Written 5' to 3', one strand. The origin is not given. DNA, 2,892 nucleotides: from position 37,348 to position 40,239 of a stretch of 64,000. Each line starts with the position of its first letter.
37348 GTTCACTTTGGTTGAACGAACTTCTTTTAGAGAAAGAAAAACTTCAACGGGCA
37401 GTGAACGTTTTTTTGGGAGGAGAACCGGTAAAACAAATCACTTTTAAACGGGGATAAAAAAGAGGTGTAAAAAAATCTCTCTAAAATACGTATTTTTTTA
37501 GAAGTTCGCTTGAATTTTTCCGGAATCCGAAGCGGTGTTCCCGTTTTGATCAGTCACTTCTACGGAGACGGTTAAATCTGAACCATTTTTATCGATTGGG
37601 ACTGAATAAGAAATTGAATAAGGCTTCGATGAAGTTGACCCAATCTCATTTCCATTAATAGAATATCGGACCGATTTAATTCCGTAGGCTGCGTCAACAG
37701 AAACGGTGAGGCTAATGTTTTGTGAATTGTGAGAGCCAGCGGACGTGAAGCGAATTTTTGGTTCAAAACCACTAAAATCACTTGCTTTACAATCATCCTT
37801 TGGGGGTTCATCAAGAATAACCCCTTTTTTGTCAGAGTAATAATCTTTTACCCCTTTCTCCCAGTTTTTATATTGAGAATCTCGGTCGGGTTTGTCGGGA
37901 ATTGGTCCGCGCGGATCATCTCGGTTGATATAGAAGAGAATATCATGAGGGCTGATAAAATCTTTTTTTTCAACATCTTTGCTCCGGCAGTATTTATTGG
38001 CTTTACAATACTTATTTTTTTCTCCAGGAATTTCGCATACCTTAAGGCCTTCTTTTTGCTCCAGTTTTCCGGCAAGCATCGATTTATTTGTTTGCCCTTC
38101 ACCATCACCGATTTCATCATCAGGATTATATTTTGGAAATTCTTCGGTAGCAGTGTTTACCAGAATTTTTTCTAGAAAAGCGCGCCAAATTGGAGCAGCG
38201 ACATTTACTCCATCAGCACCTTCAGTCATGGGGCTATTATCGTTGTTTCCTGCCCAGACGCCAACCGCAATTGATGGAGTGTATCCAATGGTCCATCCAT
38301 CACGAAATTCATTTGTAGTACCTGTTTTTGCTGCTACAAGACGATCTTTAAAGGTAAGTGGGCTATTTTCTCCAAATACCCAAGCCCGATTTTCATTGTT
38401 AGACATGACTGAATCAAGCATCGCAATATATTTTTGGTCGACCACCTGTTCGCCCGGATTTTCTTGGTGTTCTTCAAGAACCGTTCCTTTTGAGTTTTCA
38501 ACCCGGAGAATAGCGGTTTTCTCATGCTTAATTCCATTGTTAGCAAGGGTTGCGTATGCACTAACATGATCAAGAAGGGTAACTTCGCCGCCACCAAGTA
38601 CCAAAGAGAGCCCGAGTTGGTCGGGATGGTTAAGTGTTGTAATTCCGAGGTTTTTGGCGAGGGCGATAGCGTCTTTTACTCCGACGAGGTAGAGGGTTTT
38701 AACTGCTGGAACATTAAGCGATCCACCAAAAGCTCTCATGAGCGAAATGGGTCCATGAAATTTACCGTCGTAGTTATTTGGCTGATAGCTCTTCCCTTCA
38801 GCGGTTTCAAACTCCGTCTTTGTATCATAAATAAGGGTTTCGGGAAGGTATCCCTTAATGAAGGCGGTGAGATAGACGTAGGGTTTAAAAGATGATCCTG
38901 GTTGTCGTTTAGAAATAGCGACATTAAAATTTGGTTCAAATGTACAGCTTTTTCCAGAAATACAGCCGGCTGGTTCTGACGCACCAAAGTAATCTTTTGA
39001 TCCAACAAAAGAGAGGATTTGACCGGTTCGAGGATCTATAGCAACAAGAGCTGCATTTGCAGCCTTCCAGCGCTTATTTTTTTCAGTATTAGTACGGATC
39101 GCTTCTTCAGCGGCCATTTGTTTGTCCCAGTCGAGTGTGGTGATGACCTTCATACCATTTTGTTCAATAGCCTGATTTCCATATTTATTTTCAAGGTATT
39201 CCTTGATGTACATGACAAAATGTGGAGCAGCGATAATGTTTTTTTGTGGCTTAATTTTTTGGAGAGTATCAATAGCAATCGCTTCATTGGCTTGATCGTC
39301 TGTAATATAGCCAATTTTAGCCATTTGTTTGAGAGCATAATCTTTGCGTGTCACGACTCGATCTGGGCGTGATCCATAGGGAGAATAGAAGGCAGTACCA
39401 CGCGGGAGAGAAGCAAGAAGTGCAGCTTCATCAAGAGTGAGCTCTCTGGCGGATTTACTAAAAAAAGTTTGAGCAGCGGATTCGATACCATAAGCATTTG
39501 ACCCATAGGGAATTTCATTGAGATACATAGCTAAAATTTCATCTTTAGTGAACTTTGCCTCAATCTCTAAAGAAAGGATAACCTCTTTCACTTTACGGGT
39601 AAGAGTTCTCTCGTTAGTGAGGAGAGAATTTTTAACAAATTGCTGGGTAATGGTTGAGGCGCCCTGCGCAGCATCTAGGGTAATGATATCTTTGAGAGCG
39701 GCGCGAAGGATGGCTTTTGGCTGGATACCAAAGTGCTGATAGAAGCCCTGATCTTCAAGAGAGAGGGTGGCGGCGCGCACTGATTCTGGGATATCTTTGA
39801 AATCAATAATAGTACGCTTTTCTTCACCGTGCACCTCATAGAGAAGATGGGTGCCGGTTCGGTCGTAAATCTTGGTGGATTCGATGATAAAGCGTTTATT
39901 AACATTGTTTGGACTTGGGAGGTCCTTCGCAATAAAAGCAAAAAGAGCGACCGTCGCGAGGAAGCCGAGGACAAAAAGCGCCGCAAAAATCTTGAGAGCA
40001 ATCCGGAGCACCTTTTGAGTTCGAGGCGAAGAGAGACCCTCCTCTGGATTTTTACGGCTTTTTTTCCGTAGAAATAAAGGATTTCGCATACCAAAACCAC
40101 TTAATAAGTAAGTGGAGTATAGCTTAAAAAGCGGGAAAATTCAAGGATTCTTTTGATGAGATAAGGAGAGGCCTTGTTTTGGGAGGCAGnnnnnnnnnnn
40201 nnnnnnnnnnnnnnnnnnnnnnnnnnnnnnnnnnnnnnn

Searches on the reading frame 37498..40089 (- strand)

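Call 10: search_protein_families(library=pfam, proteins=[window:37498-40089:-])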
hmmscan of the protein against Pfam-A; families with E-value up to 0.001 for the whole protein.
window:37498-40089:- (863 aa): 3 families
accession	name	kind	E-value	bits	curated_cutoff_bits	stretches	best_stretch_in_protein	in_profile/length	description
PF00912.28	Transgly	-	4.8e-59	199.2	27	1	83-256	5-177/178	Transglycosylase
PF00905.27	Transpeptidase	-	1.4e-21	77.4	22.1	1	347-639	2-298/299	Penicillin binding protein transpeptidase domain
PF17957.7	Big_7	-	1.4e-06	29.3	24.1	1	783-837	7-65/70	Bacterial Ig domain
